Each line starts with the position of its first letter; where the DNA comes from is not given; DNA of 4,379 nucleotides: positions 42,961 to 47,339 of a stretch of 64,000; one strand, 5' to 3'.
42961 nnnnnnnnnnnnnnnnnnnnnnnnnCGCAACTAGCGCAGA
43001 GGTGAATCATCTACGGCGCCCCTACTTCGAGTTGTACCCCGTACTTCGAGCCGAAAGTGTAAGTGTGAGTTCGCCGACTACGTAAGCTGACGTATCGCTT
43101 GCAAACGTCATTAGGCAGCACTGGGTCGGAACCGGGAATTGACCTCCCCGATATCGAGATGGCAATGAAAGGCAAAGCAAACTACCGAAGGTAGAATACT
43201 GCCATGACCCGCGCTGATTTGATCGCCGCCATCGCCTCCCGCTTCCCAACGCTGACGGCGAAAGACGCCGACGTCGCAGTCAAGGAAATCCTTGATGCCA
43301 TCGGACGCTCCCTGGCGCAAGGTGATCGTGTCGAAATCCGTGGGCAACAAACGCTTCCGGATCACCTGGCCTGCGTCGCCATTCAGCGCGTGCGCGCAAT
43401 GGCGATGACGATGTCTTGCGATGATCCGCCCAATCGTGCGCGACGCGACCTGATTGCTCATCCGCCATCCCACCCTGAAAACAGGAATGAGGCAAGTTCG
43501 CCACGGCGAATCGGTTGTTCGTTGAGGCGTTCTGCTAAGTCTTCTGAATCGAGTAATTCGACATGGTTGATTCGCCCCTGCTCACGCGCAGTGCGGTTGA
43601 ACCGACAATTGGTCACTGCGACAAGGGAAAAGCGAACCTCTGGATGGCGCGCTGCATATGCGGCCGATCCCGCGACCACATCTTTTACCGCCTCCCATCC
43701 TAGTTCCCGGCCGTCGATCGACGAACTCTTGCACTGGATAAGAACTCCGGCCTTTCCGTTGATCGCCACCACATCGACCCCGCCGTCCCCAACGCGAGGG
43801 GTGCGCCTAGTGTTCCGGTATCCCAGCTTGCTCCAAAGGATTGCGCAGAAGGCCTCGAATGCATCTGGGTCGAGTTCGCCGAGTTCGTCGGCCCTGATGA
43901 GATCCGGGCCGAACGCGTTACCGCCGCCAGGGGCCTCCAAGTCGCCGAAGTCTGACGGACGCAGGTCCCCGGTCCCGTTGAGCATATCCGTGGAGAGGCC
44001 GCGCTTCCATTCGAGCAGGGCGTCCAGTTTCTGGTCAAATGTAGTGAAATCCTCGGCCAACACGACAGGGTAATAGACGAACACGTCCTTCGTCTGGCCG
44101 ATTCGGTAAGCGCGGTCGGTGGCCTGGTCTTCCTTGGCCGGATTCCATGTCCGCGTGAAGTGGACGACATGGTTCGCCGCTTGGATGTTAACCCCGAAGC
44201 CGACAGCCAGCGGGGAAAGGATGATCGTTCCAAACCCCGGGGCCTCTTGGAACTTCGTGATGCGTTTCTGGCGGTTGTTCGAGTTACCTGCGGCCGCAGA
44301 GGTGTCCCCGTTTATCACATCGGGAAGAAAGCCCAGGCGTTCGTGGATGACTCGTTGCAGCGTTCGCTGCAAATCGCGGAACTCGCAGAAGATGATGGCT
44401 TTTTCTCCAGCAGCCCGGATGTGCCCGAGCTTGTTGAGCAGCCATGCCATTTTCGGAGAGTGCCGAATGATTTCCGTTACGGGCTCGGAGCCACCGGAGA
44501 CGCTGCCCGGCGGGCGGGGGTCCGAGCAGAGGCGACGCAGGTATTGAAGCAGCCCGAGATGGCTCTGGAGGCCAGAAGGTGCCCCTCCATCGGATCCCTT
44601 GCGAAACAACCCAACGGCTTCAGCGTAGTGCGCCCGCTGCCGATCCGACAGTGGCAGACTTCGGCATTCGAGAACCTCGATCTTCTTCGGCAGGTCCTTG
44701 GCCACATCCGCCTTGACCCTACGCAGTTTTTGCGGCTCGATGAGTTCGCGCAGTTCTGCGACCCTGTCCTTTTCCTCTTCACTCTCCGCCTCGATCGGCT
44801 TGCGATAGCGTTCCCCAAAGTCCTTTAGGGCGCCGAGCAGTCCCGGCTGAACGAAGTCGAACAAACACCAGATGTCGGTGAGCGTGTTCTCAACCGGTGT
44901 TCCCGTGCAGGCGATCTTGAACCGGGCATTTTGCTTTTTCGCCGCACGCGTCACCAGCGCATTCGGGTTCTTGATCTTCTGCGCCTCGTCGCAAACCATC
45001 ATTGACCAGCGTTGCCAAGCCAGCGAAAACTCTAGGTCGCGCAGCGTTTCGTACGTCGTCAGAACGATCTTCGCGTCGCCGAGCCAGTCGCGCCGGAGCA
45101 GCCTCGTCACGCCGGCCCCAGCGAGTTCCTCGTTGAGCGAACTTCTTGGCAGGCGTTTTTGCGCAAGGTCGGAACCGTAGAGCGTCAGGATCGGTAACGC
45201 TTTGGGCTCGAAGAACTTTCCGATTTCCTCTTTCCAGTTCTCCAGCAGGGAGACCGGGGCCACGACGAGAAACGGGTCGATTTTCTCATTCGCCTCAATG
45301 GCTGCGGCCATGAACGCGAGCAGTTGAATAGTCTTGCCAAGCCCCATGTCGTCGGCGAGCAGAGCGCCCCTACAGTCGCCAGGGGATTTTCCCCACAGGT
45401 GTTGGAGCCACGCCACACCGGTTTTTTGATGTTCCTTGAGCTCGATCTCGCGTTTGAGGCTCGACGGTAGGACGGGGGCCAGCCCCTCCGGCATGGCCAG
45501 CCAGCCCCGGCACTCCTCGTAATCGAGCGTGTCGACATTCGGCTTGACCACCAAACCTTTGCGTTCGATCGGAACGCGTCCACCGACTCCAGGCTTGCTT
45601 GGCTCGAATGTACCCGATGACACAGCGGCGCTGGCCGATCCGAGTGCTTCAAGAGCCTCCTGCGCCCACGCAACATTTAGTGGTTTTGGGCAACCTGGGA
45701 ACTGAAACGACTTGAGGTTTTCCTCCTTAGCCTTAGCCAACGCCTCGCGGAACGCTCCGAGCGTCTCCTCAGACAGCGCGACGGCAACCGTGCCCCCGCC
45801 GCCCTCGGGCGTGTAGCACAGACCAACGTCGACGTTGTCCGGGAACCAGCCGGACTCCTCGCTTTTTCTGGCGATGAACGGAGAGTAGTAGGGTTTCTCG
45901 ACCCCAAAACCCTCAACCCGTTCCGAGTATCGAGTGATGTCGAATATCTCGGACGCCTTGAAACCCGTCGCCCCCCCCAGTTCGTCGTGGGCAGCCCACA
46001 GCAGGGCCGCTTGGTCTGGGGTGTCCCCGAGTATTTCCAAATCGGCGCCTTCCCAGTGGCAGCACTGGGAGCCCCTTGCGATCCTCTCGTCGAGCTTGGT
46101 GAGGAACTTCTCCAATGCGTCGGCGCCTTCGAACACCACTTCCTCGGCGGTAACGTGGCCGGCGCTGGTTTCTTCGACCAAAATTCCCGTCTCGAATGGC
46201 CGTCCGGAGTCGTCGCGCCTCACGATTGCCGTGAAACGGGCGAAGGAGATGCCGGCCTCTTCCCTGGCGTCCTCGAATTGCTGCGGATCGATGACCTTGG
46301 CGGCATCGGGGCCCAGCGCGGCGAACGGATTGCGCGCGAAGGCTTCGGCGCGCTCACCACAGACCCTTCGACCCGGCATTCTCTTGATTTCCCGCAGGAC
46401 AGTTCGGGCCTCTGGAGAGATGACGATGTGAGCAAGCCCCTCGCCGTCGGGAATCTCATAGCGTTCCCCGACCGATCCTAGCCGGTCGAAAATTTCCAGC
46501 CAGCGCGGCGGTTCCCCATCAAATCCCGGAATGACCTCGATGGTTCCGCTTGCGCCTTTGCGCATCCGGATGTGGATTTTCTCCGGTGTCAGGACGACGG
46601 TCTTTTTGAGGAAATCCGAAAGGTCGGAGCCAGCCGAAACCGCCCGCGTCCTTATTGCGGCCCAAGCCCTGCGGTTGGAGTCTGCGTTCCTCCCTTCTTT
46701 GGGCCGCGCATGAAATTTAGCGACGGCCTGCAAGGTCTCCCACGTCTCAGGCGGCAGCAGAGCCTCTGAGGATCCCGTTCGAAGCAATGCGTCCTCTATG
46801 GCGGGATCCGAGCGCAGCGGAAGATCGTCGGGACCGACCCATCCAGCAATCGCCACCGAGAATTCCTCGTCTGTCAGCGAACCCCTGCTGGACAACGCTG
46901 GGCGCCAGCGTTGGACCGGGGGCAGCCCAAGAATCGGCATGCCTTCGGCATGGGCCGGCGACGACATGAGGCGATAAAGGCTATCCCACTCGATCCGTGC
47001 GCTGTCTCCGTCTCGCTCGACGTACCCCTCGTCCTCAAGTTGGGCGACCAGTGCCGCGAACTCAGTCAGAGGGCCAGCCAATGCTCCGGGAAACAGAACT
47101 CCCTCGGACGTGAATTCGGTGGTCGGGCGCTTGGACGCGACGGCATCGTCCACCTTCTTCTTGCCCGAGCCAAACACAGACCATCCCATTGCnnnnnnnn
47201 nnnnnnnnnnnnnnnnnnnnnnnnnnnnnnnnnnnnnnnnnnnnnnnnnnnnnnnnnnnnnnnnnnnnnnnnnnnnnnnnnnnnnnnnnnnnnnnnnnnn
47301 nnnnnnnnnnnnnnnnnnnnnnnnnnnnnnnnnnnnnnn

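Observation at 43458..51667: Complete type I Zorya (zorA-zorB-zorC-zorD) on the minus strand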

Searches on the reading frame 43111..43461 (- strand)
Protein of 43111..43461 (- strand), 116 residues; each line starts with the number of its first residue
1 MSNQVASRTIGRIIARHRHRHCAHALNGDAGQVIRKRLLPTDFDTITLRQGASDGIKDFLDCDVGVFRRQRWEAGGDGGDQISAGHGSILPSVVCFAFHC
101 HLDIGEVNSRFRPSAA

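Call 33: search_protein_families(library=pfam, proteins=[window:43111-43461:-], max_evalue=0.1)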
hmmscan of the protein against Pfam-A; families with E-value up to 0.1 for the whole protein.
window:43111-43461:- (116 aa): 0 families

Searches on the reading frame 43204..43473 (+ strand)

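Call 33: search_protein_families(library=pfam, proteins=[window:43204-43473:+], max_evalue=0.1)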
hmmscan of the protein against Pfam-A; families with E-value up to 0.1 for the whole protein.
window:43204-43473:+ (90 aa): 2 families
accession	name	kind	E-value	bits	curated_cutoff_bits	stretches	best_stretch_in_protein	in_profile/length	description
PF00216.26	Bac_DNA_binding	-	3.9e-07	30.7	22.4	1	1-47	1-46/90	Bacterial DNA-binding protein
PF11473.13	B2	-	0.0045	17.2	25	1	49-83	9-38/73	RNA binding protein B2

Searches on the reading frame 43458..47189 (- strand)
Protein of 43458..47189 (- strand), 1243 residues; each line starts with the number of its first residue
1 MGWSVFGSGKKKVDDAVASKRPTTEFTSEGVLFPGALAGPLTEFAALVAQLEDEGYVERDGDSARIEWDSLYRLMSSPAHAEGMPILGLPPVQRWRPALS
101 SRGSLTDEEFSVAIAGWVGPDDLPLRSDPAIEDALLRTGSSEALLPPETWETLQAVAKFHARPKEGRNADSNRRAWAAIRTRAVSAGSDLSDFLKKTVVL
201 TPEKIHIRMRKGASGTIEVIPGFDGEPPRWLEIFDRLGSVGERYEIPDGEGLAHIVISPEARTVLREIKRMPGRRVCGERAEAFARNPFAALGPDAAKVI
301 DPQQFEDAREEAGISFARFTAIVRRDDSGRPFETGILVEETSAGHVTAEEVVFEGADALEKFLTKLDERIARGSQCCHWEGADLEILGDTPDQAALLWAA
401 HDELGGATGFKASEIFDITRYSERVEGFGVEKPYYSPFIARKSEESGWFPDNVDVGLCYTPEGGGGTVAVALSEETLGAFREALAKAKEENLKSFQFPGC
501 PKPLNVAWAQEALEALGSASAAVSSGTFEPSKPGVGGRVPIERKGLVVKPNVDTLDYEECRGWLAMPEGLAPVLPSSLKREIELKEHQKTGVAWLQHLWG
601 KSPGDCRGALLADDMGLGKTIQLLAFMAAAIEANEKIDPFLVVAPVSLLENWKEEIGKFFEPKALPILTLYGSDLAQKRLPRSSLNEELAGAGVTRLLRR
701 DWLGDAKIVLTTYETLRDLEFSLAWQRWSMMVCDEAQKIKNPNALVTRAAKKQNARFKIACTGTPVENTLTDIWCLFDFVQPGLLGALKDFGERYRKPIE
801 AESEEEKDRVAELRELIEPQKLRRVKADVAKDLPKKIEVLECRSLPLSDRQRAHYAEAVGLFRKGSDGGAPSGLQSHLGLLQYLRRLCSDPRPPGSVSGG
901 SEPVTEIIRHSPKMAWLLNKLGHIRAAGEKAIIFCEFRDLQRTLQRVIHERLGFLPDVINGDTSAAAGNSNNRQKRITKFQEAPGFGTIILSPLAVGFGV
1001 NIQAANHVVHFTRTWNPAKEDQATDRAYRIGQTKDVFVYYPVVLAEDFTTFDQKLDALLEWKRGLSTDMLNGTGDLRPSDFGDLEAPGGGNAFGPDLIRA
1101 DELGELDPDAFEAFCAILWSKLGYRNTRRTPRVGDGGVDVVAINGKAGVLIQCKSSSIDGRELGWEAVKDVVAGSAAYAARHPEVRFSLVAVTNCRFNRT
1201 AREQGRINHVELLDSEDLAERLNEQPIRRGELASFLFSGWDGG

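Call 3: search_protein_families(library=padloc, proteins=[window:43458-47189:-])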
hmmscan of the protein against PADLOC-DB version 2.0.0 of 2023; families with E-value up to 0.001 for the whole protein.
window:43458-47189:- (1243 aa): 42 families (the best 25 are shown)
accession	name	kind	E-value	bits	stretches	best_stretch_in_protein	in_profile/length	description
PDLC00632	ZorD1|ZorD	-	0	1448.5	1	17-1086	17-1096/1101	"SWI2/SNF2 helicase, Mrr-like nuclease"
PDLC02854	DpdE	-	9.6e-245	813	1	41-1084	43-1076/1083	DpdE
PDLC00631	ZorD1|ZorD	-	3.3e-216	718.5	2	413-1229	278-1067/1071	"SWI2/SNF2 helicase, Mrr-like nuclease"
PDLC00634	ZorD1|ZorD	-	1.7e-162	540.7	2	414-1073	331-972/1208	"SWI2/SNF2 helicase, Mrr-like nuclease"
PDLC00629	ZorD1|ZorD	-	2.2e-156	520.4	2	412-1074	327-959/1012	"SWI2/SNF2 helicase, Mrr-like nuclease"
PDLC00633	ZorD1|ZorD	-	4e-150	499.7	2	415-1068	293-883/908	"SWI2/SNF2 helicase, Mrr-like nuclease"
PDLC00628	ZorD1|ZorD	-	1.5e-135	451.5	2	545-1051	478-952/1171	"SWI2/SNF2 helicase, Mrr-like nuclease"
PDLC00627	ZorD1|ZorD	-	5.2e-130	433.2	2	419-1066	302-985/1006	"SWI2/SNF2 helicase, Mrr-like nuclease"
PDLC00630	ZorD1|ZorD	-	1.7e-86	289.4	1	586-1224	130-798/817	"SWI2/SNF2 helicase, Mrr-like nuclease"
PDLC02842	DpdE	-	6.3e-80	267.2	1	582-1041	700-1126/1176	DpdE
PDLC02850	DpdE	-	1.7e-64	216.4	1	567-1073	790-1245/1282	DpdE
PDLC02845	DpdE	-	5.2e-61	204.7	1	583-1084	843-1287/1293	DpdE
PDLC02849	DpdE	-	2.3e-58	196.1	1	575-1070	394-833/857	DpdE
PDLC02851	DpdE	-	3.1e-47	159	1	582-1076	596-1041/1055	DpdE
PDLC02848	DpdE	-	6.4e-40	134.9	1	567-938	342-673/856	DpdE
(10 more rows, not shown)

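Call 4: search_protein_families(library=pfam, proteins=[window:43458-47189:-])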
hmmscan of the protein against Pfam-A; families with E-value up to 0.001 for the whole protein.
window:43458-47189:- (1243 aa): 5 families
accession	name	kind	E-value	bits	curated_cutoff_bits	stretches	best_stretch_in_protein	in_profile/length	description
PF00176.29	SNF2-rel_dom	-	3.1e-62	210.7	24.9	1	587-891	1-288/290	SNF2-related domain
PF04471.18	Mrr_cat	-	5.9e-16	59.1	21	1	1105-1221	3-114/115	Restriction endonuclease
PF00271.37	Helicase_C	-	1.8e-13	51.1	23.5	1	918-1031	7-110/110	Helicase conserved C-terminal domain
PF04851.21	ResIII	-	3.4e-07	30.8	22.5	1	583-766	3-163/164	Type III restriction enzyme, res subunit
PF00270.35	DEAD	-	0.00018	21.7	26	1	612-742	20-132/167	DEAD/DEAH box helicase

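Call 19: search_solved_structures(query=window:43458-47189:-, show_alignments=1)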
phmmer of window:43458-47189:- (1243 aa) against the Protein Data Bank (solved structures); distinct sequences matched with E-value up to 0.001: 87 (the best 60 are shown).
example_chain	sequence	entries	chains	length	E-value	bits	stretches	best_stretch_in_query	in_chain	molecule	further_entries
8qy7_A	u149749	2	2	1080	3.7e-242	809.5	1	28-1082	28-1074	DEAD/DEAH box helicase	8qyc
1z63_A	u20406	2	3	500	1.7e-71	244.1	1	582-1075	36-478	Helicase of the snf2/rad54 family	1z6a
5vvr_M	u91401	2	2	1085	2.7e-54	187.2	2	703-1043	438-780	DNA repair and recombination protein RAD26 | RAD26 isoform 1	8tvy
8he5_O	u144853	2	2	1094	3.7e-52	180.1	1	584-1043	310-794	DNA repair protein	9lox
9ear_W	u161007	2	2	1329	2.4e-47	164.1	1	580-1042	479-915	Chromodomain-helicase-DNA-binding protein 1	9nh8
7ux9_P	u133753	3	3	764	6.4e-47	162.7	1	583-1040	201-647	ATP-dependent DNA helicase DDM1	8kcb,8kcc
8wh5_K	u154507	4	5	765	6.4e-47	162.7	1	583-1040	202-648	ATP-dependent DNA helicase DDM1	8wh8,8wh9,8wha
8j90_K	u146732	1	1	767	6.4e-47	162.7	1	583-1040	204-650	ATP-dependent DNA helicase DDM1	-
6fhs_G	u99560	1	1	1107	6.8e-47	162.7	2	582-857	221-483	Ino80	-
8oo7_G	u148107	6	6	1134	7.3e-47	162.5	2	582-857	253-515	Chromatin-remodeling ATPase Ino80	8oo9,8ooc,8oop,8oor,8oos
8atf_G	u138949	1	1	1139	7.4e-47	162.5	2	582-857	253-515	Ino80 ATPase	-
5hzr_A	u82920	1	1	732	1.4e-46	161.6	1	583-1039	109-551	SNF2-family ATP dependent chromatin remodeling factor like protein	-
7zb5_E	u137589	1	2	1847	1.9e-46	161.2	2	574-892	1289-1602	Helicase-like protein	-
7z8s_E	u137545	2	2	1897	2.1e-46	161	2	574-892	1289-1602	Helicase-like protein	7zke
6fml_G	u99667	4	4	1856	2.9e-46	160.5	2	582-857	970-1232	Ino80 | Ino80 ATPase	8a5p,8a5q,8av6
7oo3_b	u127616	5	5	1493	6.7e-43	149.4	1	584-1041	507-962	DNA excision repair protein ERCC-6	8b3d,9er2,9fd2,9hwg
7oob_b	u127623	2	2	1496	6.7e-43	149.4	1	584-1041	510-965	DNA excision repair protein ERCC-6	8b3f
9bz0_b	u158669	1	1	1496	6.7e-43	149.4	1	584-1041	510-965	DNA excision repair protein ERCC-6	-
7oop_b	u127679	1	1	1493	1.7e-42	148.1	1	584-1041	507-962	DNA excision repair protein ERCC-6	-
7opc_b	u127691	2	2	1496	1.7e-42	148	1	584-1041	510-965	DNA excision repair protein ERCC-6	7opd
6jyl_K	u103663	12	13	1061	8e-42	145.9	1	583-1041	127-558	ISWI chromatin-remodeling complex ATPase ISW1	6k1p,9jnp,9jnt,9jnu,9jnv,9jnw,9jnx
7x3t_V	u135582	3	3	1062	8e-42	145.9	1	583-1041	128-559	ISWI chromatin-remodeling complex ATPase ISW1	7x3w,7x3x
6iro_L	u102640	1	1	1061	9.3e-42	145.6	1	583-1041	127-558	ISWI chromatin-remodeling complex ATPase ISW1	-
9lj2_K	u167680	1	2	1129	9.4e-42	145.6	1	583-1041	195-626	ISWI chromatin-remodeling complex ATPase ISW1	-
6pwf_K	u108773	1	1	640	4.1e-41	143.5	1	584-1041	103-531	chromatin remodeling factor ISWI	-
5jxr_A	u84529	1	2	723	9.3e-41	142.3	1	584-1041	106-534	Chromatin-remodeling complex ATPase-like protein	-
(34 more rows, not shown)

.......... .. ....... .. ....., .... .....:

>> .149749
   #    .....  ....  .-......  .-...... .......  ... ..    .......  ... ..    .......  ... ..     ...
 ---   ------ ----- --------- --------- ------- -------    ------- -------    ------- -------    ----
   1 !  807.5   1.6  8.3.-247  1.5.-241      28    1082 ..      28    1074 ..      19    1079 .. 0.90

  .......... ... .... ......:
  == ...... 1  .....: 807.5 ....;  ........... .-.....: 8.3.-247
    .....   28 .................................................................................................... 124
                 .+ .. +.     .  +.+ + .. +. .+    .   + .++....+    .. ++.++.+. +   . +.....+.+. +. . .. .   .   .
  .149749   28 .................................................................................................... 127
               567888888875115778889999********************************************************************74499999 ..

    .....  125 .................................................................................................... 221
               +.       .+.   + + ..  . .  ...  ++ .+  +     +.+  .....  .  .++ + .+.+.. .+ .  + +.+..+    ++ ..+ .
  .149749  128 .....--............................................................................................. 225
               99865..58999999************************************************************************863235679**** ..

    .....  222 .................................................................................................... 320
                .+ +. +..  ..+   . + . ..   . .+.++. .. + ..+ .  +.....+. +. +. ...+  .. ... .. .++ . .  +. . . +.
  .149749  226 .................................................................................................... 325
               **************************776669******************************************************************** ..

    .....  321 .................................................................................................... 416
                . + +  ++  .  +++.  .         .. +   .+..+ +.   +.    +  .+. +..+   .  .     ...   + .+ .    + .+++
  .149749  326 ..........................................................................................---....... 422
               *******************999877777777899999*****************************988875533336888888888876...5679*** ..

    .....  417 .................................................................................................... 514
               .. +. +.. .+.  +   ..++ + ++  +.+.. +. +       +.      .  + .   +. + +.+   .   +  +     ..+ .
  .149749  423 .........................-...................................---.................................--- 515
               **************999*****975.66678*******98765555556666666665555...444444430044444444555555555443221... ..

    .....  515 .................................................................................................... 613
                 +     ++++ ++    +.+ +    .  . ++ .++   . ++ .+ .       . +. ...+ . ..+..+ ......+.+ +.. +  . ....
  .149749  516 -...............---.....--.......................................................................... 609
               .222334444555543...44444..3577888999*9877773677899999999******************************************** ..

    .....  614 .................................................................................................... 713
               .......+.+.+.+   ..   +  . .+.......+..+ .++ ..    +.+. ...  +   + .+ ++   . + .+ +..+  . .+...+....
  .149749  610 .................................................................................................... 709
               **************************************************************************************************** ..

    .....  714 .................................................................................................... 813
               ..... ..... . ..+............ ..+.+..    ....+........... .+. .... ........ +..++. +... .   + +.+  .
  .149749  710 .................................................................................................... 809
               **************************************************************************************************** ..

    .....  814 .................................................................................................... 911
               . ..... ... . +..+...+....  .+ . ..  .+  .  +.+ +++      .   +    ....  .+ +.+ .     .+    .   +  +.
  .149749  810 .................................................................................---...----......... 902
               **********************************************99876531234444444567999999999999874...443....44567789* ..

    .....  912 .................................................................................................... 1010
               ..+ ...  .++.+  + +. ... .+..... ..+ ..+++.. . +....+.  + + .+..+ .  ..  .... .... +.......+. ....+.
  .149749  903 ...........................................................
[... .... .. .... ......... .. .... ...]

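Call 46: search_protein_families(library=ncbifam, proteins=[window:43458-47189:-])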
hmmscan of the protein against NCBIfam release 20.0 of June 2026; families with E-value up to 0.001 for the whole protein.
window:43458-47189:- (1243 aa): 9 families
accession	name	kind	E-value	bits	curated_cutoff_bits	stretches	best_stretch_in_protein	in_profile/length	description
NF041790.1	anti-phage_ZorD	equivalog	0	1045.2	1500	1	8-1041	8-1035/1035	type I Zorya anti-phage system protein ZorD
NF058637.1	helic_SCO1167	equivalog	5e-86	289.6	1200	1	561-1072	448-912/932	SCO1167/SCO6262 family helicase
NF053675.1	pilus_reg_Snf2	equivalog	9e-55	186.3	1100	1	577-1073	578-1011/1029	pilus expression-regulating Snf2 family helicase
NF038318.1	DISARM_DrmD_b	equivalog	1.5e-18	66.3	950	2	607-833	48-249/868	DISARM system SNF2-like helicase DrmD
NF038317.1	DISARM_DrmD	equivalog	4.2e-13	48.5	610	2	925-1056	503-634/1021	DISARM system SNF2-like helicase DrmD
NF042964.1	phospholipD_antiphage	equivalog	6.3e-13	47.9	1100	1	579-661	224-302/895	phospholipase D-like domain-containing anti-phage protein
NF003426.0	PRK04914.1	equivalog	1.7e-08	33.2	576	1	906-1043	474-604/959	RNA polymerase-associated protein RapA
NF041062.1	DpdE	equivalog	1.7e-07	29.6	500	0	610-666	174-229/1048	protein DpdE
NF058636.1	helic_sll1366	equivalog_domain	0.00035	19.4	550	1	583-619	557-589/589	sll1366 family intein-prone helicase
